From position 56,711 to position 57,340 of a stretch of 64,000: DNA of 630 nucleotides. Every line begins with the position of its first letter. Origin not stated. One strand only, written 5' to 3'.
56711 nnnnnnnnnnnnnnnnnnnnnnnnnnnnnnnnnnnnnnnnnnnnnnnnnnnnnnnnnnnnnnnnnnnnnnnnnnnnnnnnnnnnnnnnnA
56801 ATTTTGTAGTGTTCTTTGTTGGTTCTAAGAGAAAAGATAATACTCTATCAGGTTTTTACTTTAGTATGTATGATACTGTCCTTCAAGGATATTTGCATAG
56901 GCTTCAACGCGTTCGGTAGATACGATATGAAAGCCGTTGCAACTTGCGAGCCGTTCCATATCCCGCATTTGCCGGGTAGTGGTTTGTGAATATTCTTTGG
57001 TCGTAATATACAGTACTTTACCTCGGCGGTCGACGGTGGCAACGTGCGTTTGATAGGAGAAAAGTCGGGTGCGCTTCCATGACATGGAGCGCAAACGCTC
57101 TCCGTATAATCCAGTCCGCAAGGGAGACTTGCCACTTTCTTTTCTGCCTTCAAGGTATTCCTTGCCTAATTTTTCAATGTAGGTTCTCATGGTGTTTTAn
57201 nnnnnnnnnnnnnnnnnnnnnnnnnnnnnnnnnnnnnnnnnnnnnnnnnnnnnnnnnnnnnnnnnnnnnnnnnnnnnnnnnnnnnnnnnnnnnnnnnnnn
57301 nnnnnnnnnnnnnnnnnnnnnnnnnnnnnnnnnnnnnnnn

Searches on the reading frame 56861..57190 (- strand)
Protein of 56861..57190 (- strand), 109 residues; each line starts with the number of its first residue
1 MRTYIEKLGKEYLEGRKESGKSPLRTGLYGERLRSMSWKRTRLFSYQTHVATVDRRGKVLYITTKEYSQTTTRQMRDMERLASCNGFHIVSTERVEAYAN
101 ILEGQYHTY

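Call 36: search_protein_families(library=pfam, proteins=[window:56861-57190:-], max_evalue=0.01)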
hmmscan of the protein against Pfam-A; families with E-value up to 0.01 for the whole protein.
window:56861-57190:- (109 aa): 1 family
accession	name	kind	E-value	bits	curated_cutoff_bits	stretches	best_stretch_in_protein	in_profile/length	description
PF22309.2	HK-GC-Chemotax_sensor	-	0.0098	16.5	27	0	25-85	19-79/122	HK/GC/Chemotaxis protein-like, sensor domain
